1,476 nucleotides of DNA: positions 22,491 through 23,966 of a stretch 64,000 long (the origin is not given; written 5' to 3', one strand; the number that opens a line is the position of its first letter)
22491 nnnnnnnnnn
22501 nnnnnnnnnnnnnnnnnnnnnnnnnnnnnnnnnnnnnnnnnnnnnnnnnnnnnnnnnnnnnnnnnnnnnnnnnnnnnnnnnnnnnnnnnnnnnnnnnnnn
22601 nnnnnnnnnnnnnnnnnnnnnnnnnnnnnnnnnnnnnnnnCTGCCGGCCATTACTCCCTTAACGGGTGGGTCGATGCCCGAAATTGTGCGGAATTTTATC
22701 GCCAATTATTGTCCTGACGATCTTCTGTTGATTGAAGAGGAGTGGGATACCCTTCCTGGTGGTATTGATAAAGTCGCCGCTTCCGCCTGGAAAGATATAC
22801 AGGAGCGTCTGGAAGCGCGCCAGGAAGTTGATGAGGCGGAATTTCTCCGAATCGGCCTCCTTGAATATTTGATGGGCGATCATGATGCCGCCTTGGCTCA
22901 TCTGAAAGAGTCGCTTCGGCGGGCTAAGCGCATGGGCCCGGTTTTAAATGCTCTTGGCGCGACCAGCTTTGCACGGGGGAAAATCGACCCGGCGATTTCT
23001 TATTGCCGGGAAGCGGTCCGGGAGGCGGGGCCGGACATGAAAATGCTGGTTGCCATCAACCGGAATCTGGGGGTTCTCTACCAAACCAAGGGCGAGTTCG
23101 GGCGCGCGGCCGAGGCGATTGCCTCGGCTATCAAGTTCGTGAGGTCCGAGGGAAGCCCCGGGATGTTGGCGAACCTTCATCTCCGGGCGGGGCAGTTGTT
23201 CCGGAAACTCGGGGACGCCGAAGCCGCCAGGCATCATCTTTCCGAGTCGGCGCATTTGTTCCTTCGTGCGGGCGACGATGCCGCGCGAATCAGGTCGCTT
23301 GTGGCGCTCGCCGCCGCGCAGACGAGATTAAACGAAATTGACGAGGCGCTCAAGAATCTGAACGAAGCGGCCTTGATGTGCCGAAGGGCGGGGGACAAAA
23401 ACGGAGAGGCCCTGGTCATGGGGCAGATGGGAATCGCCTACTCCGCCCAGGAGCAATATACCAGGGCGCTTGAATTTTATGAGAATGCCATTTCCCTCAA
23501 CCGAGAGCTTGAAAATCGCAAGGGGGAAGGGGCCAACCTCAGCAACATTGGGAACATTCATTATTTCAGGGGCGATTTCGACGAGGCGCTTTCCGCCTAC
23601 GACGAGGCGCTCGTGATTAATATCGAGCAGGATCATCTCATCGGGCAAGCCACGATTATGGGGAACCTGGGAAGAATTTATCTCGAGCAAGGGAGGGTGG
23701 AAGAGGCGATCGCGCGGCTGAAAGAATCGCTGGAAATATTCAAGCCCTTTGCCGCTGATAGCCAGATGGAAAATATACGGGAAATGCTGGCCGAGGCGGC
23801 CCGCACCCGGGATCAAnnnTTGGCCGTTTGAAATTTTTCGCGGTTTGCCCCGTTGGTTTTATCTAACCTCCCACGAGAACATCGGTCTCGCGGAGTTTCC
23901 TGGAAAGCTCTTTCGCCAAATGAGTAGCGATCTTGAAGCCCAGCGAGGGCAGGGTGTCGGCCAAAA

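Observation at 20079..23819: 1246-aa membrane-anchored hyper-acidic low-complexity protein with C-terminal TPR domain (HubP/FimV-like scaffold architecture)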

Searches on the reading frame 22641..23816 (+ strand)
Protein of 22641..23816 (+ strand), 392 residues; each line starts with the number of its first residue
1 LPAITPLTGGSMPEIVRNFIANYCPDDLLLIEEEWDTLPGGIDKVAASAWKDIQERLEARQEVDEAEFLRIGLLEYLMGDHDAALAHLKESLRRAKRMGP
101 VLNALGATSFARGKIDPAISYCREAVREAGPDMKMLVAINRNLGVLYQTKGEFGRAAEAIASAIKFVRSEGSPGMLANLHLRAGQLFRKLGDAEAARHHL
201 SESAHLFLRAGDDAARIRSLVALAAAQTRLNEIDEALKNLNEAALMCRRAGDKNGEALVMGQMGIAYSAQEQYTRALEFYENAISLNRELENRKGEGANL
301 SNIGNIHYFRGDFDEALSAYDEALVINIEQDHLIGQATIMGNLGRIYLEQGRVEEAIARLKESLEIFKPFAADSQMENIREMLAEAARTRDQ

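Call 33: search_solved_structures(query=window:22641-23816:+, max_evalue=0.001)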
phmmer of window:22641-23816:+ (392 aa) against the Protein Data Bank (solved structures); distinct sequences matched with E-value up to 0.001: 68 (the best 60 are shown).
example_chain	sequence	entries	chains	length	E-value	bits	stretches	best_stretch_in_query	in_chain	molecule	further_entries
9qhb_A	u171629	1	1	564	1.5e-46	162.3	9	262-375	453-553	Engineered tetratricopeptide repeat protein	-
8bu0_A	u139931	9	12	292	6.8e-36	127.2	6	258-366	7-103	Consensus tetratricopeptide repeat protein | Crystal structure of an 8-repeat consensus TPR superhelix with Zinc. | Monomer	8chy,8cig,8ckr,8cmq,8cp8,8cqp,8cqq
3sf4_A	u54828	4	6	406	2.1e-26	96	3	256-352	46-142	G-protein-signaling modulator 2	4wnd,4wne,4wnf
4wng_A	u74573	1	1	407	2.1e-26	96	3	256-352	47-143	G-protein-signaling modulator 2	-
6hc2_A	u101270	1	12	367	2.1e-26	96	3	256-352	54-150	G-protein-signaling modulator 2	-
5a6c_A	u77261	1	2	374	4.1e-26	95.1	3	257-352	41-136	G-PROTEIN-SIGNALING MODULATOR 2, AFADIN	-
5a7d_B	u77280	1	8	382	1.2e-25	93.5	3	268-364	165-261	PINS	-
9qhc_A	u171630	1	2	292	2e-25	92.8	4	262-366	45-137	Engineered tetratricopeptide repeat protein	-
3ro2_A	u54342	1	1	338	3.3e-25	92.1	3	256-352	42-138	G-protein-signaling modulator 2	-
4g2v_A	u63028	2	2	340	3.9e-25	91.9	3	256-352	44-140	G-protein-signaling modulator 2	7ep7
4a1s_A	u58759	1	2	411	5.9e-22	81.4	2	269-365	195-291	PARTNER OF INSCUTEABLE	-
4jhr_A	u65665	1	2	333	1.5e-19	73.5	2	211-327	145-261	G-protein-signaling modulator 2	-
1w3b_A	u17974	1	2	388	6.2e-16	61.6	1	227-374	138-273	UDP-N-ACETYLGLUCOSAMINE--PEPTIDE N-ACETYLGLUCOSAMINYLTRANSFERASE 110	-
6eou_A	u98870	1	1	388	1.1e-15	60.8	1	227-374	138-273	UDP-N-acetylglucosamine--peptide N-acetylglucosaminyltransferase 110 kDa subunit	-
7yeh_B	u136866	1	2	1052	4.9e-15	58.6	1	71-374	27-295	UDP-N-acetylglucosamine--peptide N-acetylglucosaminyltransferase 110 kDa subunit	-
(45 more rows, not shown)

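Call 58: predict_structure(alignment_id=A6)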
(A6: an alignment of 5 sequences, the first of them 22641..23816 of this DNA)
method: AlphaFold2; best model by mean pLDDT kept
length: 392 residues; sequences in the alignment: 5
mean_pLDDT: 88.2   pTM: 0.77
mean pLDDT of the five models: 88.2, 85.6, 85.3, 81.9, 81.7
residues with pLDDT >= 90: 251; 70-90: 110; 50-70: 23; < 50: 8
segments of 3 or more residues with pLDDT < 50: 1-6
pLDDT, mean of each block of 10 residues (from residue 1): 46 71 68 61 76 84 84 86 92 88 94 95 93 89 94 94 83 87 93 95 95 93 95 96 96 94 94 96 97 94 95 96 95 91 93 93 88 81 88 76
secondary structure, 60 per line:
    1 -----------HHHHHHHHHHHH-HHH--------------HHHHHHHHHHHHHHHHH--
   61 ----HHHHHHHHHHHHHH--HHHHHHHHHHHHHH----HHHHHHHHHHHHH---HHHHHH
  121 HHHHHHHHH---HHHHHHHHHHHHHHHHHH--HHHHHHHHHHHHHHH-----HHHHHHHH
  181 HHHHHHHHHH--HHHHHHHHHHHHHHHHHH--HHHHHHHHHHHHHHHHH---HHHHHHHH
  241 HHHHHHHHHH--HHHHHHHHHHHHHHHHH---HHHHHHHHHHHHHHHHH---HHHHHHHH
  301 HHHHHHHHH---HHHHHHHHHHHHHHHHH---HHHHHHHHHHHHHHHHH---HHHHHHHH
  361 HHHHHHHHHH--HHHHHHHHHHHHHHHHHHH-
elements in order: H12-23 H42-58 H65-78 H81-94 H99-111 H115-129 H133-150 H153-167 H173-190 H193-210 H213-229 H233-250 H253-269 H273-289 H293-309 H313-329 H333-349 H353-370 H373-391

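Call 62: fold_search(model_id=the predicted structure, library=pdb)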
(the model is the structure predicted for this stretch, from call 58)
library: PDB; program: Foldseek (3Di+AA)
matches with E <= 10: 1717; with E <= 0.001: 460
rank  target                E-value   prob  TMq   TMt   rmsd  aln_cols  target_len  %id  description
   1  6hc2_C                3.5e-12  1.00  0.60  0.63   6.0       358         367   20  Crystal structure of NuMA/LGN hetero-hexamers (released 2019-05-29)
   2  6hc2_A                6.1e-12  1.00  0.61  0.65   5.7       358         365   20  Crystal structure of NuMA/LGN hetero-hexamers (released 2019-05-29)
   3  3sf4_A                7.8e-12  1.00  0.59  0.63   5.8       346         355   21  Crystal structure of the complex between the conserved cell polarity proteins Inscuteable and LGN (released 2011-11-23)
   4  6hc2_S                1.2e-11  1.00  0.61  0.65   5.5       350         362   21  Crystal structure of NuMA/LGN hetero-hexamers (released 2019-05-29)
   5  6hc2_E                1.5e-11  1.00  0.59  0.63   6.0       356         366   20  Crystal structure of NuMA/LGN hetero-hexamers (released 2019-05-29)
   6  3sf4_C                2.6e-11  1.00  0.60  0.66   5.5       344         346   20  Crystal structure of the complex between the conserved cell polarity proteins Inscuteable and LGN (released 2011-11-23)
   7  4a1s_A                3.6e-11  1.00  0.58  0.65   5.5       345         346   20  Crystallographic structure of the Pins:Insc complex (released 2012-03-28)
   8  3sf4_B                4.1e-11  1.00  0.59  0.65   5.2       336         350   21  Crystal structure of the complex between the conserved cell polarity proteins Inscuteable and LGN (released 2011-11-23)
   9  5a7d_H                5.0e-11  1.00  0.62  0.69   4.8       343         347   20  Tetrameric assembly of LGN with Inscuteable (released 2016-08-03)
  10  5a7d_G                9.4e-11  1.00  0.62  0.68   5.0       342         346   21  Tetrameric assembly of LGN with Inscuteable (released 2016-08-03)
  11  4a1s_B                1.1e-10  1.00  0.58  0.65   5.5       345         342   20  Crystallographic structure of the Pins:Insc complex (released 2012-03-28)
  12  6eou                  1.2e-10  1.00  0.57  0.64   6.3       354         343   22  O-GlcNAc transferase TPR domain with the intellectual disability associated mutation L254F (released 2018-05-09)
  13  9qhb                  1.3e-10  1.00  0.55  0.76   4.1       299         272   24  Crystal structure of 16-repeat CTPR protein with eliminated coordination sites (released 2025-10-22)
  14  5a7d_F                2.1e-10  1.00  0.63  0.70   4.7       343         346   21  Tetrameric assembly of LGN with Inscuteable (released 2016-08-03)
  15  5a7d_D                2.1e-10  1.00  0.62  0.69   4.9       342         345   20  Tetrameric assembly of LGN with Inscuteable (released 2016-08-03)
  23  4wng_A                1.0e-09  1.00  0.56  0.64   5.6       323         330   21  Crystal structure of the TPR domain of LGN in complex with Frmpd4/Preso1 at 2.1 Angstrom resolution (released 2015-09-16)
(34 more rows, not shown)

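Call 73: search_solved_structures(query=A6, max_evalue=10)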
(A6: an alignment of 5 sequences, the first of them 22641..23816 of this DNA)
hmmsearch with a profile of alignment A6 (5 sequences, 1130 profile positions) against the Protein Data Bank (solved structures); distinct sequences matched with E-value up to 10: 67 (the best 60 are shown).
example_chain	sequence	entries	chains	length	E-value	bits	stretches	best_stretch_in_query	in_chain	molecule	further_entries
9qhb_A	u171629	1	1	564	2.6e-28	102.5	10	1001-1114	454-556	Engineered tetratricopeptide repeat protein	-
6hc2_A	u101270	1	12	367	1.6e-24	90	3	997-1088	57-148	G-protein-signaling modulator 2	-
3sf4_A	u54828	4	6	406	2.2e-24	89.5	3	997-1088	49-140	G-protein-signaling modulator 2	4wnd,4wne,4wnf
4wng_A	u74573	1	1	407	2.3e-24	89.5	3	997-1088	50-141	G-protein-signaling modulator 2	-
5a6c_A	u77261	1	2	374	3.1e-24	89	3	997-1088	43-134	G-PROTEIN-SIGNALING MODULATOR 2, AFADIN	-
3ro2_A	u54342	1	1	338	6.7e-24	87.9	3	997-1088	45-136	G-protein-signaling modulator 2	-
4g2v_A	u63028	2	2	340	6.9e-24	87.9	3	997-1088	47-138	G-protein-signaling modulator 2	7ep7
5a7d_B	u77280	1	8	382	3.8e-19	72.2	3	1008-1102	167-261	PINS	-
8bu0_A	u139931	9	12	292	4.1e-18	68.8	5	1001-1104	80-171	Consensus tetratricopeptide repeat protein | Crystal structure of an 8-repeat consensus TPR superhelix with Zinc. | Monomer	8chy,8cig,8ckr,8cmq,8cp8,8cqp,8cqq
4jhr_A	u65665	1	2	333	3.7e-17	65.6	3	949-1068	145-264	G-protein-signaling modulator 2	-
4a1s_A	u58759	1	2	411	1.4e-15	60.3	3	1008-1102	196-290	PARTNER OF INSCUTEABLE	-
9qhc_A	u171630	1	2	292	4.5e-15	58.7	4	1001-1065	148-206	Engineered tetratricopeptide repeat protein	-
3ro3_A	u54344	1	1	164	3e-10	42.7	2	949-1067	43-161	G-protein-signaling modulator 2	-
2fo7_A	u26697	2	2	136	1.1e-09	40.8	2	1001-1064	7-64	SYNTHETIC CONSENSUS TPR PROTEIN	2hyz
8ch0_A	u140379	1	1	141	1.1e-09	40.8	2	1000-1065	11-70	Consensus tetratricopeptide repeat protein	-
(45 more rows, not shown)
